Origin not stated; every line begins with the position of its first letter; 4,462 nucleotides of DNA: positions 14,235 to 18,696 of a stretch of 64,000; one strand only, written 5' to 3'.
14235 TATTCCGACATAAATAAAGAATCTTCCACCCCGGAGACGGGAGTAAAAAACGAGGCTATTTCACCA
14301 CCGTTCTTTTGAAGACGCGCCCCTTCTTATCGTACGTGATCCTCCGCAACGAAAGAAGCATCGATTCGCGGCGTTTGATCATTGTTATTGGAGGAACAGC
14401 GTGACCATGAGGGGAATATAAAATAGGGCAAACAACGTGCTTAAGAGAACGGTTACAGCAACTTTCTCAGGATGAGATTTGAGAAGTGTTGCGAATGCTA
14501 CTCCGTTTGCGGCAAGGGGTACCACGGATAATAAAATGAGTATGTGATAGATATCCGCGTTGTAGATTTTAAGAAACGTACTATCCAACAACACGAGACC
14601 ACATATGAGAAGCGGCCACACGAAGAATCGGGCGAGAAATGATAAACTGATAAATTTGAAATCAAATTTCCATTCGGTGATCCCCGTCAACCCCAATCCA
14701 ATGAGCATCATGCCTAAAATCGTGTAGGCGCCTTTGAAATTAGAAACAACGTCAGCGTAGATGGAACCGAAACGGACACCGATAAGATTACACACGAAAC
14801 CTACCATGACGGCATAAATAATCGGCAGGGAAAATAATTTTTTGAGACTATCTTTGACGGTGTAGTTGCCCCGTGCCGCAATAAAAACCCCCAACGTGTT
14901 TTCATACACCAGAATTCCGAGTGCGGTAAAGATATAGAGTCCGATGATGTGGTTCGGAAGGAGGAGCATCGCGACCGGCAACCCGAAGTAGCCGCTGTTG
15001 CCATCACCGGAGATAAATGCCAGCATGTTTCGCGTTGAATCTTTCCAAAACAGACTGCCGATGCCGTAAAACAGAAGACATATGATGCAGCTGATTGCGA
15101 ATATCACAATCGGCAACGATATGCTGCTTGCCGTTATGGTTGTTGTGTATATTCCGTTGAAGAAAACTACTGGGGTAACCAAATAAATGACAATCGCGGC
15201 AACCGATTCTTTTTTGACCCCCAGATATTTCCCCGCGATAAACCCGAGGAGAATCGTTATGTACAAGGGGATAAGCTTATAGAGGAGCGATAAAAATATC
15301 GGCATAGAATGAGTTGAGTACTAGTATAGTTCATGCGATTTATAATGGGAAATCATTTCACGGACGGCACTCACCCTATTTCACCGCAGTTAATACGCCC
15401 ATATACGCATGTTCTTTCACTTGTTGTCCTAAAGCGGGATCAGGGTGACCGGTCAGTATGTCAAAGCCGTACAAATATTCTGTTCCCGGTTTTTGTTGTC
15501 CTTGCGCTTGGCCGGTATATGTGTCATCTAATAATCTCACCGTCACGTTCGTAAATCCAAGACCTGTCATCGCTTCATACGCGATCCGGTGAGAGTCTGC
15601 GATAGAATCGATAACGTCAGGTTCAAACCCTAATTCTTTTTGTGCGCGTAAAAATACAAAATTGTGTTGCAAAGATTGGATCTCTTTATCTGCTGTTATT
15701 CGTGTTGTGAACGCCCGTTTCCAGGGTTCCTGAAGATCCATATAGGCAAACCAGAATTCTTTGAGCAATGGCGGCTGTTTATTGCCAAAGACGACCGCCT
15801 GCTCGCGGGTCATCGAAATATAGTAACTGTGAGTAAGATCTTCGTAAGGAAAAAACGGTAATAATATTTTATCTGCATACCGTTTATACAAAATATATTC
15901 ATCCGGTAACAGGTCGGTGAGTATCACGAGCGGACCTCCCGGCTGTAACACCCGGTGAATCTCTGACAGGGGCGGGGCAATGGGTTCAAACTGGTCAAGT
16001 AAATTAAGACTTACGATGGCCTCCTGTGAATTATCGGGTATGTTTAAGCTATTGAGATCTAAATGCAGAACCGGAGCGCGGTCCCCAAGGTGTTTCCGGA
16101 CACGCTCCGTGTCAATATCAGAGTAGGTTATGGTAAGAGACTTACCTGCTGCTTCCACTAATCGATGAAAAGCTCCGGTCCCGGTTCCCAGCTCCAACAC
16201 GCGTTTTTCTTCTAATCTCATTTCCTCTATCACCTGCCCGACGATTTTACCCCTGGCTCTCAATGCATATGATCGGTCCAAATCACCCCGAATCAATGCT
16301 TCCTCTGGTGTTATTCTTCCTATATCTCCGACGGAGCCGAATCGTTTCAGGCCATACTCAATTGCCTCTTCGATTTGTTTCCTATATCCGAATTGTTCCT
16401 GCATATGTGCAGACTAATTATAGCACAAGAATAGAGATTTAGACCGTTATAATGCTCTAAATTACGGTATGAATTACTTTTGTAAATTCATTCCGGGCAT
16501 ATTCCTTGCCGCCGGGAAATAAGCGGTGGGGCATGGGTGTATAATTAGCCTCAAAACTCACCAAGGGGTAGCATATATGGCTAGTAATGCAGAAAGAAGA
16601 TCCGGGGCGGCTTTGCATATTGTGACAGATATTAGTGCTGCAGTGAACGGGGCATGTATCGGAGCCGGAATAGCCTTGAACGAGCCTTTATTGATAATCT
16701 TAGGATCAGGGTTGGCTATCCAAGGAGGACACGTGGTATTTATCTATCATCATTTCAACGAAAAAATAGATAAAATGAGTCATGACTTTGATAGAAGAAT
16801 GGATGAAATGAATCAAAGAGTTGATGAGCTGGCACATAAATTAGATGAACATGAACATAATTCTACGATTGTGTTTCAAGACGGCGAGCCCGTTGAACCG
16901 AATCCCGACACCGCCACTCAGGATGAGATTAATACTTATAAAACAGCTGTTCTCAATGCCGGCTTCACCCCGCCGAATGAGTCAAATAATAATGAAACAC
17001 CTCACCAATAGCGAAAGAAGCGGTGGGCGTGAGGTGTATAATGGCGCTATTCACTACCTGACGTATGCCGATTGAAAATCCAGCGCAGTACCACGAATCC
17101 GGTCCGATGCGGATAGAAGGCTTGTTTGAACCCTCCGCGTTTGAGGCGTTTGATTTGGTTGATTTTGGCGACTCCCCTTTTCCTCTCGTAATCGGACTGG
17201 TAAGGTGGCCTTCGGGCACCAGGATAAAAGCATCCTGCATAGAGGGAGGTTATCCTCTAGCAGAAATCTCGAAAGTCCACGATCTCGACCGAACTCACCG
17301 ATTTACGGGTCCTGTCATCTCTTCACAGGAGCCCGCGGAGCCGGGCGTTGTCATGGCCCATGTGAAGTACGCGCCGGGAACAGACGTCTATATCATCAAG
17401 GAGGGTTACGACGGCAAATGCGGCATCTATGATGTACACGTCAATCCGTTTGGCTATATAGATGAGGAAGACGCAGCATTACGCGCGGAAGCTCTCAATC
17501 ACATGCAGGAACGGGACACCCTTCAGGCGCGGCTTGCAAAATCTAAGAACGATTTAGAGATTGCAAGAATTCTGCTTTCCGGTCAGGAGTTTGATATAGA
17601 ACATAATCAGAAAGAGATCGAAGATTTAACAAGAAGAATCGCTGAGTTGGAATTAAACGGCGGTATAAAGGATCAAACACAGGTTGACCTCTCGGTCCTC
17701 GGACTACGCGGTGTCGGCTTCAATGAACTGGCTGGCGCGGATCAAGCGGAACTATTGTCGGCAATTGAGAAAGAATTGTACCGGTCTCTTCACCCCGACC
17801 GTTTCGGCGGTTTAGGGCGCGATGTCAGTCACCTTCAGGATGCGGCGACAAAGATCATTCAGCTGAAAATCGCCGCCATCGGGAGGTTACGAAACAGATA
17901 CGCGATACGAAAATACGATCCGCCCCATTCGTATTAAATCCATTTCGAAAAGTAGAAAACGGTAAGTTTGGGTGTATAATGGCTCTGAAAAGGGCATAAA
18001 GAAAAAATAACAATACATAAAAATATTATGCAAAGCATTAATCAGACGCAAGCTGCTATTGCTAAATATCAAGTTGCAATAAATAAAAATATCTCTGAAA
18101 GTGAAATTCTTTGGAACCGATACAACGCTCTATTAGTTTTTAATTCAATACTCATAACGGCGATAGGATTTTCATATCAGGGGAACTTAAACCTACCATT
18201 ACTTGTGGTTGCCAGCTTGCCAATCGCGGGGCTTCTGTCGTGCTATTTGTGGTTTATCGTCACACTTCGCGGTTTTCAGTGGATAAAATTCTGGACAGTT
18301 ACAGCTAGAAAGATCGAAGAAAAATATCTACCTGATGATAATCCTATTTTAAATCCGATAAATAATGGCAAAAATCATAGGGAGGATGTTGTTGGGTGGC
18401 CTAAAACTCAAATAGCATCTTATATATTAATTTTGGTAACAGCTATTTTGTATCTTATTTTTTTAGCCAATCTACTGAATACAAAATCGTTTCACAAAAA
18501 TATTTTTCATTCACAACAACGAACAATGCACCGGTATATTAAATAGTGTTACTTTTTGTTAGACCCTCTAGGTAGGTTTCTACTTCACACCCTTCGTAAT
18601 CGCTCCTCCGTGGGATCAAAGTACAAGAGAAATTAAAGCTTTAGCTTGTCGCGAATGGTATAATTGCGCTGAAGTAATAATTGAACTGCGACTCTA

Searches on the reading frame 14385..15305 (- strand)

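Call 90: search_protein_families(library=pfam, proteins=[window:14385-15305:-], max_evalue=0.01)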
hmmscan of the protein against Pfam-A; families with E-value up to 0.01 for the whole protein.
window:14385-15305:- (306 aa): 2 families
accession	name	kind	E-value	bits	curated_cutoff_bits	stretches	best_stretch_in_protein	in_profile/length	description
PF03547.23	Mem_trans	-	7.3e-14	51.6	25.7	2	153-300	196-342/343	Membrane transport protein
PF01758.21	SBF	-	5e-05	23.5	24.3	1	202-305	13-115/191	Sodium Bile acid symporter family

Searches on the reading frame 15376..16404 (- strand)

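Call 3: search_protein_families(library=pfam, proteins=[window:15376-16404:-], max_evalue=1)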
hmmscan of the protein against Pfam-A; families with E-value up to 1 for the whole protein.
window:15376-16404:- (342 aa): 8 families
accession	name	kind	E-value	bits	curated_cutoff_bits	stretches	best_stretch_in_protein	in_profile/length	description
PF08241.18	Methyltransf_11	-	9.1e-12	45.9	21.2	1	70-161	1-95/95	Methyltransferase domain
PF13649.12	Methyltransf_25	-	6.1e-09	36.9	27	1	69-157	1-97/97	Methyltransferase domain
PF13489.12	Methyltransf_23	-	1.6e-07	31.6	27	1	63-193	20-142/164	Methyltransferase domain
PF08242.18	Methyltransf_12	-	2.6e-07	31.7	30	1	70-159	1-98/98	Methyltransferase domain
PF13847.12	Methyltransf_31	-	0.0081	16.3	27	1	66-161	4-109/145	Methyltransferase domain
PF01209.24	Ubie_methyltran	-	0.013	15.3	20.1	1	64-173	46-163/233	ubiE/COQ5 methyltransferase family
PF05219.18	DREV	-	0.038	13.5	26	1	64-167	93-191/265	DREV methyltransferase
PF10294.15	Methyltransf_16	-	0.074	13.2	21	1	60-98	41-79/174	Lysine methyltransferase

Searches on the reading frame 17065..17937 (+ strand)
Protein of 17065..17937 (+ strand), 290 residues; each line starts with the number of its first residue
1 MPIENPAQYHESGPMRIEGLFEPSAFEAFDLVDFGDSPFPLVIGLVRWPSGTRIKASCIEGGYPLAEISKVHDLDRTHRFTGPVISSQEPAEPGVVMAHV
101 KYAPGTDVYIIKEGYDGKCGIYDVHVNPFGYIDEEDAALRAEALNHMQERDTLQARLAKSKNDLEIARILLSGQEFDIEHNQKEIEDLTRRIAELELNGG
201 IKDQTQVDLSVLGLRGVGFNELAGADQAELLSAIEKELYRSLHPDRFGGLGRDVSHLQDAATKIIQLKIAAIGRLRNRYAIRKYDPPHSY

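Call 3: search_protein_families(library=pfam, proteins=[window:17065-17937:+], max_evalue=1)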
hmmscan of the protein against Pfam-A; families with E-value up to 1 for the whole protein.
window:17065-17937:+ (290 aa): 0 families

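Call 4: search_protein_families(library=padloc, proteins=[window:17065-17937:+], max_evalue=1)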
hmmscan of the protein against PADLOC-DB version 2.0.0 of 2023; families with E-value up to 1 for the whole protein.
window:17065-17937:+ (290 aa): 1 family
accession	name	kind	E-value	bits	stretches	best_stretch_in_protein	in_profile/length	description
PDLC03864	LmuB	-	0.028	11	1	134-243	425-530/657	-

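Call 5: search_protein_families(library=ncbifam, proteins=[window:17065-17937:+], max_evalue=1)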
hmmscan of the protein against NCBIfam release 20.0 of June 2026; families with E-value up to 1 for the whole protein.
window:17065-17937:+ (290 aa): 2 families
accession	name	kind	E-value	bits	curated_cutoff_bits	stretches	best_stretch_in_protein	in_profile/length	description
NF003449.0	PRK05014.1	equivalog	0.0095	16.1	189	0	141-198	42-99/172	co-chaperone HscB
NF041420.1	MbpB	equivalog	0.18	11.3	400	0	48-73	215-240/260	mobilization protein MbpB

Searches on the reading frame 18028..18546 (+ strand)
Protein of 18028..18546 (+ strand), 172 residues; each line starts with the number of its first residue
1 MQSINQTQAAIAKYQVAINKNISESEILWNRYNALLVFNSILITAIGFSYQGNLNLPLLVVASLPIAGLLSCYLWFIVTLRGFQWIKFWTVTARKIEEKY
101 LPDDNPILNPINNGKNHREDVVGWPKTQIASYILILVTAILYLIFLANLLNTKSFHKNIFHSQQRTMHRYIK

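Call 3: search_protein_families(library=pfam, proteins=[window:18028-18546:+], max_evalue=1)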
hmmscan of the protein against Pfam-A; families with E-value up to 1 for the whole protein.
window:18028-18546:+ (172 aa): 2 families
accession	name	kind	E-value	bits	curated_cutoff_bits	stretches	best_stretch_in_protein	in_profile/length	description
PF24838.2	8xMP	-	8.9e-14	51.9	30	1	13-147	3-133/136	Octameric membrane protein family (8xMP)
PF07856.17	Orai-1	-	0.035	14.2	25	1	74-159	119-167/173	Mediator of CRAC channel activity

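Call 4: search_protein_families(library=padloc, proteins=[window:18028-18546:+], max_evalue=1)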
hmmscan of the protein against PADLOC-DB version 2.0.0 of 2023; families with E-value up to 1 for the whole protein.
window:18028-18546:+ (172 aa): 0 families

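Call 5: search_protein_families(library=ncbifam, proteins=[window:18028-18546:+], max_evalue=1)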
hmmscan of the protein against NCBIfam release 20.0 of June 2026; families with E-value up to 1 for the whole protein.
window:18028-18546:+ (172 aa): 0 families
